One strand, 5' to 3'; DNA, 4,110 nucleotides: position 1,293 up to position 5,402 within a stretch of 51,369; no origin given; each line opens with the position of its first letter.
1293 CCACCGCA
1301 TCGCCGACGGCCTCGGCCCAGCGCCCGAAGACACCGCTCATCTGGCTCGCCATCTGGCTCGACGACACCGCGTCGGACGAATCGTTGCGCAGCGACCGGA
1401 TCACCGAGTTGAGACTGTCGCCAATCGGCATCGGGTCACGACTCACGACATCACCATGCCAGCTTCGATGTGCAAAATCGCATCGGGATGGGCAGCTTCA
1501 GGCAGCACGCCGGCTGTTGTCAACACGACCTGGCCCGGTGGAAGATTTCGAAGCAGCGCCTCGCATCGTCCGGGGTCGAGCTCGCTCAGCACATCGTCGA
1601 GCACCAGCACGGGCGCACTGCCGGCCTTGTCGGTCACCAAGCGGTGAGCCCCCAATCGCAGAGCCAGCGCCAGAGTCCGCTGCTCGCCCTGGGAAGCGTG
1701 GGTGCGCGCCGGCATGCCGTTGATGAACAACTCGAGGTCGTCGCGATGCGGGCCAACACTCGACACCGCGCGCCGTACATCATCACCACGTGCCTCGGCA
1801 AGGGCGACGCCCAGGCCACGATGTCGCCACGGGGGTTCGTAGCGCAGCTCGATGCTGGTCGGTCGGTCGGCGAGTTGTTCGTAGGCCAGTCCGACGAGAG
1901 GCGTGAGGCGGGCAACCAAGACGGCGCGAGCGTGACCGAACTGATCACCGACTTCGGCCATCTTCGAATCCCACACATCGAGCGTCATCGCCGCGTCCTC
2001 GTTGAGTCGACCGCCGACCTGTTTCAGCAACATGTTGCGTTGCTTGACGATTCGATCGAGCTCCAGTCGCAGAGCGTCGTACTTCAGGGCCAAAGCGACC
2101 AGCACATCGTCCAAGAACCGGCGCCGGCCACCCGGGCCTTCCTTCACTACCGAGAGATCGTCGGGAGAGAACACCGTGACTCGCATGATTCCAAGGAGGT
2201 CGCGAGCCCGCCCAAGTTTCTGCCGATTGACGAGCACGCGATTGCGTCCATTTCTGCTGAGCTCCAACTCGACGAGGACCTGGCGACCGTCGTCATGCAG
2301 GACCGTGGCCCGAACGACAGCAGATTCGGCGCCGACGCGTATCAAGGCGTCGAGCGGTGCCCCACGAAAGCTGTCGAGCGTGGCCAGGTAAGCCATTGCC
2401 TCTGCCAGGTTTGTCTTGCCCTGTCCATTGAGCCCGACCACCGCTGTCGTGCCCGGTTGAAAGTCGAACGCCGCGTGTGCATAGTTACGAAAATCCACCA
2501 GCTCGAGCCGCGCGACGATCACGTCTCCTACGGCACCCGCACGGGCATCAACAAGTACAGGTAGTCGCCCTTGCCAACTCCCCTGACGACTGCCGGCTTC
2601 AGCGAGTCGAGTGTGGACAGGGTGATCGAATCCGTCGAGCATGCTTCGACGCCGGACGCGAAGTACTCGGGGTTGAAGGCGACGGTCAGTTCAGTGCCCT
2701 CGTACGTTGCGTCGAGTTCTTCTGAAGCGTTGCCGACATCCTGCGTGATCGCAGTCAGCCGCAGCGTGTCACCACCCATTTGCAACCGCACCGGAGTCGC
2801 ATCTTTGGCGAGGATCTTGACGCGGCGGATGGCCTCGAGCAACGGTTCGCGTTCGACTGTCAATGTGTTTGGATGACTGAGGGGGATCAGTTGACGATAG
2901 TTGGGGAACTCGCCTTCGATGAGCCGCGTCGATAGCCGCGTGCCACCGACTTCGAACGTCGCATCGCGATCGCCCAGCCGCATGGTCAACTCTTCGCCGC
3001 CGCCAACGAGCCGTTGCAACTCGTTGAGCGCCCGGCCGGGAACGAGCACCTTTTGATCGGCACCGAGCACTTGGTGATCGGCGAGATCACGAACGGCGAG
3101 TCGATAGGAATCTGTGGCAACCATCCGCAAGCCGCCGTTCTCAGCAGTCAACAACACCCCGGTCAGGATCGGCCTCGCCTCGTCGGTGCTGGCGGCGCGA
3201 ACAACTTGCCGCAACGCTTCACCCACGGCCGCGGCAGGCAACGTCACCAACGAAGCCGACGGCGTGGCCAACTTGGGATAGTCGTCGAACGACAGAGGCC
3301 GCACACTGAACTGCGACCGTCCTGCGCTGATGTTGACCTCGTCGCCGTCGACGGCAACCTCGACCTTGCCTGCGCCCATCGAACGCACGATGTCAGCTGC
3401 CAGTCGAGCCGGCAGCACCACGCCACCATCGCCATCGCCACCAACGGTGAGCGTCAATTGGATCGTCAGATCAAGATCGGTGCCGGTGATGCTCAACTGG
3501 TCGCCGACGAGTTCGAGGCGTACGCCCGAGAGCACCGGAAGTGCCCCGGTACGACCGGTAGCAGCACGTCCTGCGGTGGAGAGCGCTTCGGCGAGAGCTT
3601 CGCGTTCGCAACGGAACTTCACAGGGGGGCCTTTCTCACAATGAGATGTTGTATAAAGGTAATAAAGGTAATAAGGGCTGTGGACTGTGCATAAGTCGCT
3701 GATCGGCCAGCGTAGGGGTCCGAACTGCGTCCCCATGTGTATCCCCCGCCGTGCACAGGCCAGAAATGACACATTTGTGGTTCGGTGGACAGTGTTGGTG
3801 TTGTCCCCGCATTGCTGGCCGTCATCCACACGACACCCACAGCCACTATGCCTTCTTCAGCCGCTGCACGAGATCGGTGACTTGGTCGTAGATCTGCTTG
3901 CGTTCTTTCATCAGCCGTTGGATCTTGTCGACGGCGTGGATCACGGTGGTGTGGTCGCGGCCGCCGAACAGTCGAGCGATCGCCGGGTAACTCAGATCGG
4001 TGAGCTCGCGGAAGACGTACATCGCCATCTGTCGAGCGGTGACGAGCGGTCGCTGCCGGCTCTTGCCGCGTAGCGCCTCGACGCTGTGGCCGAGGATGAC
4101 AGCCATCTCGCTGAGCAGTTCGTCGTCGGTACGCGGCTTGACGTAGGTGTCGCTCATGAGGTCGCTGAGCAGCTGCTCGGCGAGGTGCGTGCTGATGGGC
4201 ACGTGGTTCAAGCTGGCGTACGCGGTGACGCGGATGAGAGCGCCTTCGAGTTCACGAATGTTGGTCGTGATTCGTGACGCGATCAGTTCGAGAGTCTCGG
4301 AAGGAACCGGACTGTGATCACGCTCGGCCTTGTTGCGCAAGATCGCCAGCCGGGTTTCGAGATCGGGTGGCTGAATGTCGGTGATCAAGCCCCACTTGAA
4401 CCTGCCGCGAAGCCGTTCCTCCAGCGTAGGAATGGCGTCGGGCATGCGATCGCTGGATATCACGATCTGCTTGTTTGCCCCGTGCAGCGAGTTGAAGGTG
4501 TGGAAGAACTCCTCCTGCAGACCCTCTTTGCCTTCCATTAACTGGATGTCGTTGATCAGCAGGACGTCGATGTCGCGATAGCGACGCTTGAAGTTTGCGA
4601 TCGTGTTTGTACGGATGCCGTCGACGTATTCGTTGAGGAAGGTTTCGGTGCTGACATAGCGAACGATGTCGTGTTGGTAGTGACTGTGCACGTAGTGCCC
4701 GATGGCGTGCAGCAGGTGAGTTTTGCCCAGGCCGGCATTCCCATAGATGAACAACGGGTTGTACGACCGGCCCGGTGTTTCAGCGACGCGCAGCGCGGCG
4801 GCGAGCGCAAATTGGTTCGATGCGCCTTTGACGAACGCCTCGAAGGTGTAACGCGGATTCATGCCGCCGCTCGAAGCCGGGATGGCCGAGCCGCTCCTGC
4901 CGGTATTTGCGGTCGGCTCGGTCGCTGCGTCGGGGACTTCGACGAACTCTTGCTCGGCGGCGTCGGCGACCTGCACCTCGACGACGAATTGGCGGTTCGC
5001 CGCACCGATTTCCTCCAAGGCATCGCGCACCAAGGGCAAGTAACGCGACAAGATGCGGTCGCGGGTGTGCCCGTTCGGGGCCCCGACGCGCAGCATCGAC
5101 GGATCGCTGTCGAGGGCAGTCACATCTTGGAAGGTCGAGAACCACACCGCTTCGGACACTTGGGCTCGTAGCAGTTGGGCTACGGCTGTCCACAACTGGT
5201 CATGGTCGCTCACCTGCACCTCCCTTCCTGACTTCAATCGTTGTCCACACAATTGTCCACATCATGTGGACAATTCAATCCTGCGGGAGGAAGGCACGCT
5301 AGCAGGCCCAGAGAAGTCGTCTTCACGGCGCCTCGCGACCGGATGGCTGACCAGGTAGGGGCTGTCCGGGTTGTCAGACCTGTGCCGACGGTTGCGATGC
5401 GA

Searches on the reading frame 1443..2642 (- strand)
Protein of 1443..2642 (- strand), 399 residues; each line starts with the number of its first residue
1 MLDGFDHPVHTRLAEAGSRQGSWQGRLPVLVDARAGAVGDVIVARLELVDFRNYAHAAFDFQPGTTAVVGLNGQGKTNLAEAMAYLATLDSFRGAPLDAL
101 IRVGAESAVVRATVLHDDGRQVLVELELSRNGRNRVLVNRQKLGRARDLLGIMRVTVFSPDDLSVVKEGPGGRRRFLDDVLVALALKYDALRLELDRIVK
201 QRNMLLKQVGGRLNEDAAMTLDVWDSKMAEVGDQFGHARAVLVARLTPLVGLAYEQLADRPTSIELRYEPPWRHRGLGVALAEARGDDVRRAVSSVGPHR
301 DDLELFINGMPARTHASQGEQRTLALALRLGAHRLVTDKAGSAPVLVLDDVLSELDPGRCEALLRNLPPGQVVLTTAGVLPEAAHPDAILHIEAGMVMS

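Call 23: search_protein_families(library=pfam, proteins=[window:1443-2642:-], max_evalue=0.0001)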
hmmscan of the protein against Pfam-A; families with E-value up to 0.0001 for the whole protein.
window:1443-2642:- (399 aa): 4 families
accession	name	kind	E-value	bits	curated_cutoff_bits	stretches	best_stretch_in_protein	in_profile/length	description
PF02463.25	SMC_N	-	6.9e-21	75.1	40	1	43-365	2-181/220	RecF/RecN/SMC N terminal domain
PF13476.12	AAA_23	-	4.5e-08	34.4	27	1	45-133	1-84/201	AAA domain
PF13304.12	AAA_21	-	1.8e-06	28.7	27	0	66-91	2-27/304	AAA domain, putative AbiEii toxin, Type IV TA system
PF13175.12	AAA_15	-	4.7e-05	23.6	32.1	1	45-90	5-50/374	AAA ATPase domain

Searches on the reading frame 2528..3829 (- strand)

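Call 23: search_protein_families(library=pfam, proteins=[window:2528-3829:-], max_evalue=0.0001)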
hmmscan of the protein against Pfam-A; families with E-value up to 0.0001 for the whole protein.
window:2528-3829:- (433 aa): 3 families
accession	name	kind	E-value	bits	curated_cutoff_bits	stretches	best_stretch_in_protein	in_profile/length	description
PF00712.24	DNA_pol3_beta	-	1.2e-34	119.5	24.4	2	71-187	2-119/120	DNA polymerase III beta subunit, N-terminal domain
PF02767.21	DNA_pol3_beta_2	-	4.4e-32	111.2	27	1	197-310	2-116/116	DNA polymerase III beta subunit, central domain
PF02768.20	DNA_pol3_beta_3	-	1.1e-25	90.2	27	1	312-431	1-121/121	DNA polymerase III beta subunit, C-terminal domain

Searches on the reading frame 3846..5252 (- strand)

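Call 23: search_protein_families(library=pfam, proteins=[window:3846-5252:-], max_evalue=0.0001)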
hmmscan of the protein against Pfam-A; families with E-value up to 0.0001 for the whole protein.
window:3846-5252:- (468 aa): 4 families
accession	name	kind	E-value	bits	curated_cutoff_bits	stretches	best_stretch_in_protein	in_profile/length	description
PF00308.24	Bac_DnaA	-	6.6e-69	231.7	23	1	131-292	1-162/162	Bacterial DnaA ATPAse domain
PF08299.17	Bac_DnaA_C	-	2.9e-23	82.1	31.5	1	387-444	12-69/69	Bacterial dnaA protein helix-turn-helix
PF11638.13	DnaA_N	-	2.8e-06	27.4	24.6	1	19-80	2-64/65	DnaA N-terminal domain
PF13191.12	AAA_16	-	2.4e-05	25.3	32.6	0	149-256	11-123/167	AAA ATPase domain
